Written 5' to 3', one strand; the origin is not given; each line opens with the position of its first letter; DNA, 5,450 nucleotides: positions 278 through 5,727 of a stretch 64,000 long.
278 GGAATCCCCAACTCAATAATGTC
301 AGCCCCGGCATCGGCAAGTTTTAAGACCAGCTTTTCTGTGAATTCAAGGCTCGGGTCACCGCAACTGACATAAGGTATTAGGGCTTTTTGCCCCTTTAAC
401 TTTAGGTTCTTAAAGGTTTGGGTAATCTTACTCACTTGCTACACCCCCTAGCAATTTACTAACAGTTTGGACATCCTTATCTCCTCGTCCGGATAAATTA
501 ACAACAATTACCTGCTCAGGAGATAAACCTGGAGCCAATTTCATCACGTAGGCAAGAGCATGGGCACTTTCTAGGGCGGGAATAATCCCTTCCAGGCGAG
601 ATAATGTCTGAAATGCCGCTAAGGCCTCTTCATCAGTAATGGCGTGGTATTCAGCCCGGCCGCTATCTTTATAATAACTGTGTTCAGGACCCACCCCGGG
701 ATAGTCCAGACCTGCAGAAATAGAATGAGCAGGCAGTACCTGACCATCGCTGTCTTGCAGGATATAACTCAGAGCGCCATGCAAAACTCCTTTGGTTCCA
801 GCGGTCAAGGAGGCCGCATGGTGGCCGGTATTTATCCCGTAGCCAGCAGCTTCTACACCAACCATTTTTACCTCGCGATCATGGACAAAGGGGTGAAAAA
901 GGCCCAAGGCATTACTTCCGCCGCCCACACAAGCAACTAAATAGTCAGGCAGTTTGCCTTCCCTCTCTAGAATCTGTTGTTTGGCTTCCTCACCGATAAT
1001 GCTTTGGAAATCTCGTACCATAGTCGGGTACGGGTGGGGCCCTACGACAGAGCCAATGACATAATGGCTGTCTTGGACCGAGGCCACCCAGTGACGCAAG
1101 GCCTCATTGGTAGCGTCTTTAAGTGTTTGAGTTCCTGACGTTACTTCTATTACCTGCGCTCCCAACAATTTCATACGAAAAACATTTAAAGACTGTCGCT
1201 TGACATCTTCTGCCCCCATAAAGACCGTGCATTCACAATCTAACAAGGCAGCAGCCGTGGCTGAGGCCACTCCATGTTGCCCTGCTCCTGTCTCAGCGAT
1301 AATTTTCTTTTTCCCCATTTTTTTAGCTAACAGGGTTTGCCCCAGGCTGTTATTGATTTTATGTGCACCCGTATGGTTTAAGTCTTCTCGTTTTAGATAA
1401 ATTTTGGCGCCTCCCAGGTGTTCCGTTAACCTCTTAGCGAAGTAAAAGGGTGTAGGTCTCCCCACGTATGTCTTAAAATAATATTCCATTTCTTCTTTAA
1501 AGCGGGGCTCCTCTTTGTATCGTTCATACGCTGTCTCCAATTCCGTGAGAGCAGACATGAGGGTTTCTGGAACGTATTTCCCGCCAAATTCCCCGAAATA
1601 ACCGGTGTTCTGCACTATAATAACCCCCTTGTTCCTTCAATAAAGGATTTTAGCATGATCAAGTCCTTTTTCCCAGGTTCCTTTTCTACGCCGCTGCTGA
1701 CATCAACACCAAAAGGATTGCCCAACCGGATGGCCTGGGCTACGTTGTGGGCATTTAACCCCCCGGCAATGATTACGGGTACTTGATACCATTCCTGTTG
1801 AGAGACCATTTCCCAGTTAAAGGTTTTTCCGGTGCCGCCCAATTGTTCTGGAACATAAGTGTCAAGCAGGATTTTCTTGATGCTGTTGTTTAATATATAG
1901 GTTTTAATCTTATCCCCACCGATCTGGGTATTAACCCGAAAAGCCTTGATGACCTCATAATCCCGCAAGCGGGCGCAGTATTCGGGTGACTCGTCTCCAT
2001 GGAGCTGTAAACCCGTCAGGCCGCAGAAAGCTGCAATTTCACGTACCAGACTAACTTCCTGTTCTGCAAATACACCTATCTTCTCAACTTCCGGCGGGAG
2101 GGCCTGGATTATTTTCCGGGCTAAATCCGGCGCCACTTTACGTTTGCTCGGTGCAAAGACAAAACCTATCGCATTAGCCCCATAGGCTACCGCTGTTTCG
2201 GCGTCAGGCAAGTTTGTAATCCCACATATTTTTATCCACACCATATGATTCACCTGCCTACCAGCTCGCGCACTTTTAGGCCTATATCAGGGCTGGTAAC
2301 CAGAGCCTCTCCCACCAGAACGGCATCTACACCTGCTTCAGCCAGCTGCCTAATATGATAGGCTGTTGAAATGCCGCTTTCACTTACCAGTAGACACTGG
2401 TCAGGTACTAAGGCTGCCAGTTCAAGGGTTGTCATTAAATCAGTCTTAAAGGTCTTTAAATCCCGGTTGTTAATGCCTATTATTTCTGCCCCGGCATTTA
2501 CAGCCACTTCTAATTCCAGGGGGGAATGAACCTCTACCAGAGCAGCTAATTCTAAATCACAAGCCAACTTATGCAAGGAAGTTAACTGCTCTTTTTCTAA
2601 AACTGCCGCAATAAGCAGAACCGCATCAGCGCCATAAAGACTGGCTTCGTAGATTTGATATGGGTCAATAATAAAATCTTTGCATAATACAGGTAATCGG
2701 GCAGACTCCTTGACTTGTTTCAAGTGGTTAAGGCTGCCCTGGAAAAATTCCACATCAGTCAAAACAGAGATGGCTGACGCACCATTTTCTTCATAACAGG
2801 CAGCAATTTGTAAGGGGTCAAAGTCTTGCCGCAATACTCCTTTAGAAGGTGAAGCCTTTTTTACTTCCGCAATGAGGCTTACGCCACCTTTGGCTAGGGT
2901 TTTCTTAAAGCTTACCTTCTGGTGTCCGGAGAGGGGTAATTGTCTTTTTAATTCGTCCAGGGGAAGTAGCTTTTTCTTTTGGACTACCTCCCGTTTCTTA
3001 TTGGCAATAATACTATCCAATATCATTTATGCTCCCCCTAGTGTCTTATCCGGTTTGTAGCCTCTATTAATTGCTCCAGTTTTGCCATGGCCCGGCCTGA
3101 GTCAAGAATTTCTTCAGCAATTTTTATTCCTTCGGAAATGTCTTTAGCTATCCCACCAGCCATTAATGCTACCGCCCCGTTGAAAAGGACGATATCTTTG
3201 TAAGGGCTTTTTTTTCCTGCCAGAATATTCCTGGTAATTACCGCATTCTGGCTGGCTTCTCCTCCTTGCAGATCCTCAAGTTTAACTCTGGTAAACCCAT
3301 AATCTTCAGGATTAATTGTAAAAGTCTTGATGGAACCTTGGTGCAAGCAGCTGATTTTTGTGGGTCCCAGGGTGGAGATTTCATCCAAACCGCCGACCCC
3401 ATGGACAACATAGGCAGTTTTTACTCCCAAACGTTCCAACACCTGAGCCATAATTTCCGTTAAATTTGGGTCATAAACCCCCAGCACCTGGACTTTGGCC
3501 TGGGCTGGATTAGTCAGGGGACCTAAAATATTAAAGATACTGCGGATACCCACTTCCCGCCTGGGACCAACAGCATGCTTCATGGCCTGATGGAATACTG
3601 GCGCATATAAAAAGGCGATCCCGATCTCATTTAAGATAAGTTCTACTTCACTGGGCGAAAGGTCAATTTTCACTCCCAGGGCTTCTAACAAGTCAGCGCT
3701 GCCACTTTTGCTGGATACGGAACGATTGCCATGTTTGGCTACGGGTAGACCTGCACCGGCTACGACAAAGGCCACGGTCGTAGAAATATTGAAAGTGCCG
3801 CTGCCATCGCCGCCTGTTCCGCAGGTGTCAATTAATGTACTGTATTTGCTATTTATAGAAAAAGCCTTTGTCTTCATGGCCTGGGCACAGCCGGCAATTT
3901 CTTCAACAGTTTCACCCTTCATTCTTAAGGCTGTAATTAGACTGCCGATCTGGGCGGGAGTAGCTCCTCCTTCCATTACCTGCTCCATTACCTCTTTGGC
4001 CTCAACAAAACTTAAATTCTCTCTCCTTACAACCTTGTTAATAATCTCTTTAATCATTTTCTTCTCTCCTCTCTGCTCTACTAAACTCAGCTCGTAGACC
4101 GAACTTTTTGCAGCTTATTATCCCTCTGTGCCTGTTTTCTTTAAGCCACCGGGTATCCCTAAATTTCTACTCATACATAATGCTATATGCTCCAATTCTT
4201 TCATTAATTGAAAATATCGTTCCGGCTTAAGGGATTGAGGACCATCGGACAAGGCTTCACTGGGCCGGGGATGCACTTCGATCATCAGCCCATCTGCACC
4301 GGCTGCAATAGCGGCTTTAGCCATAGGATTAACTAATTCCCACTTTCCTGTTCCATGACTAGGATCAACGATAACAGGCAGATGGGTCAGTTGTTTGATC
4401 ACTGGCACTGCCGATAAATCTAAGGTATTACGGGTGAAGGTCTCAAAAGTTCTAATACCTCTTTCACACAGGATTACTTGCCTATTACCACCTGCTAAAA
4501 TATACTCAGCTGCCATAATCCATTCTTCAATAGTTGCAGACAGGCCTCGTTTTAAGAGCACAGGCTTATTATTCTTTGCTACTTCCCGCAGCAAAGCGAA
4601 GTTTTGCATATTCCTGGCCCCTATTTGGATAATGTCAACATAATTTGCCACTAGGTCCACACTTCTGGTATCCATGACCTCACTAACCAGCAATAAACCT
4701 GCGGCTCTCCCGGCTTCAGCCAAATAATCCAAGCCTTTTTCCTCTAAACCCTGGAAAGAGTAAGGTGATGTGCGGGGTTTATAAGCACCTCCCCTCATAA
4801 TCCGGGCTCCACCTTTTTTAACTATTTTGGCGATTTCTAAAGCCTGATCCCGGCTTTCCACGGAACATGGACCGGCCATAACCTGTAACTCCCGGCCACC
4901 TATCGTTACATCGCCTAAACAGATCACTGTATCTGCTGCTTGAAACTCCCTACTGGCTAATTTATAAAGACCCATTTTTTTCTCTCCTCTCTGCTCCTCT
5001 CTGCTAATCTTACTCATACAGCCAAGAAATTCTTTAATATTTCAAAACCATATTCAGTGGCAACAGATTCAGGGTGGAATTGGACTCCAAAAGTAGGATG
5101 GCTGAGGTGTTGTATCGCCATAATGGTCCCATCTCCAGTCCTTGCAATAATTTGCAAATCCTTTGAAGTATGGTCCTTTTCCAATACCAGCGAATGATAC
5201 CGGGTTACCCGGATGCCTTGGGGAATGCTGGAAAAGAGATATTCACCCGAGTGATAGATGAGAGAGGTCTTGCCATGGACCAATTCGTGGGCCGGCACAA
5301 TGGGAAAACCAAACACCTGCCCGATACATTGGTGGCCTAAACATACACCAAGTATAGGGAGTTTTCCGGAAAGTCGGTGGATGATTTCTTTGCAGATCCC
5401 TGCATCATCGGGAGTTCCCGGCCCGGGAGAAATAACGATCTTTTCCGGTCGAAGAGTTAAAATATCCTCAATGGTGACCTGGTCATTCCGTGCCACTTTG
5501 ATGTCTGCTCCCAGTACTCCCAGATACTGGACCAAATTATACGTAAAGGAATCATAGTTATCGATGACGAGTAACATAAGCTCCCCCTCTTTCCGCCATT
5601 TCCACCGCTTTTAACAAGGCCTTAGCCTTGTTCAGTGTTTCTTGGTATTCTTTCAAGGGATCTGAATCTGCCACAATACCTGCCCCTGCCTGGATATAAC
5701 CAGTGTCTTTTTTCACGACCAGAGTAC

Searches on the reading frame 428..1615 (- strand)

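Call 35: search_protein_families(library=pfam, max_evalue=0.00001, proteins=[window:428-1615:-])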
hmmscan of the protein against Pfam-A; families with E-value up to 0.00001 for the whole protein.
window:428-1615:- (395 aa): 1 family
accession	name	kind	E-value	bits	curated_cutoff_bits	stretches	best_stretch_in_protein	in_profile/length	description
PF00291.31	PALP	-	7e-46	157.3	35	1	51-376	4-295/295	Pyridoxal-phosphate dependent enzyme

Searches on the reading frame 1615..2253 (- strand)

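Call 35: search_protein_families(library=pfam, max_evalue=0.00001, proteins=[window:1615-2253:-])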
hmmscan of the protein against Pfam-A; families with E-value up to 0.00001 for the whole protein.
window:1615-2253:- (212 aa): 1 family
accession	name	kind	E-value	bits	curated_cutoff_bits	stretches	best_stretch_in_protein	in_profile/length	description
PF00697.28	PRAI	-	3e-46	158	22.7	1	7-206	1-192/193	N-(5'phosphoribosyl)anthranilate (PRA) isomerase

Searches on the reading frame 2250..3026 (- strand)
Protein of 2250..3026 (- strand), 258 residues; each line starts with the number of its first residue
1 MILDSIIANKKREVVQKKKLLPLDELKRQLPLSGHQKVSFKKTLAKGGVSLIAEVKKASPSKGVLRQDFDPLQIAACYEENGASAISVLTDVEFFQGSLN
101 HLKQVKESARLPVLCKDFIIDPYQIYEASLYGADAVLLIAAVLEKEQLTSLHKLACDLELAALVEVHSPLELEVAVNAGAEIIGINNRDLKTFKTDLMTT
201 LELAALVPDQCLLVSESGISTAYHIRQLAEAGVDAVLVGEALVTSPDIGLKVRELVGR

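Call 35: search_protein_families(library=pfam, max_evalue=0.00001, proteins=[window:2250-3026:-])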
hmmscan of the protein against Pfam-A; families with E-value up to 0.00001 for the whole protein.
window:2250-3026:- (258 aa): 1 family
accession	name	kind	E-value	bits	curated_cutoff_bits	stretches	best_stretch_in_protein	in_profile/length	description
PF00218.27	IGPS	-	2.5e-89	299.3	27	1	3-255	1-254/254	Indole-3-glycerol phosphate synthase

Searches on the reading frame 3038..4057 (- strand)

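Call 35: search_protein_families(library=pfam, max_evalue=0.00001, proteins=[window:3038-4057:-])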
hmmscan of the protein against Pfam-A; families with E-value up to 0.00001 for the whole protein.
window:3038-4057:- (339 aa): 2 families
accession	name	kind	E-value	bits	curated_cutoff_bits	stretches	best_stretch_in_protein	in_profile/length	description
PF00591.27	Glycos_transf_3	-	3.7e-95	318.8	27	1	74-323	3-252/253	Glycosyl transferase family, a/b domain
PF02885.22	Glycos_trans_3N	-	5.3e-25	87.4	26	1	3-64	1-62/63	Glycosyl transferase family, helical bundle domain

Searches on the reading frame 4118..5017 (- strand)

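Call 35: search_protein_families(library=pfam, max_evalue=0.00001, proteins=[window:4118-5017:-])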
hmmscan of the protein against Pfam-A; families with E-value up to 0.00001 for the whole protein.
window:4118-5017:- (299 aa): 2 families
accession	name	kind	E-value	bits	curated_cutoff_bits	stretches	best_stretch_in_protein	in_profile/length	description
PF00793.26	DAHP_synth_1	-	3e-85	285.8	25.5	1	36-277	9-266/270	DAHP synthetase I family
PF03102.20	NeuB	-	2e-11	44.2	22.1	1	91-282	53-236/241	NeuB family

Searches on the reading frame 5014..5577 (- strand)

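Call 35: search_protein_families(library=pfam, max_evalue=0.00001, proteins=[window:5014-5577:-])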
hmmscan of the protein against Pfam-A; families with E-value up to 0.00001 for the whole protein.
window:5014-5577:- (187 aa): 2 families
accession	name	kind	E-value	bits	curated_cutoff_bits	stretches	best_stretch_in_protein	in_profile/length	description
PF00117.34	GATase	-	1e-54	185.6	22.8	1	3-185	1-187/190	Glutamine amidotransferase class-I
PF07722.19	Peptidase_C26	-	6.3e-10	39.6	20.5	1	69-170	102-219/219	Peptidase C26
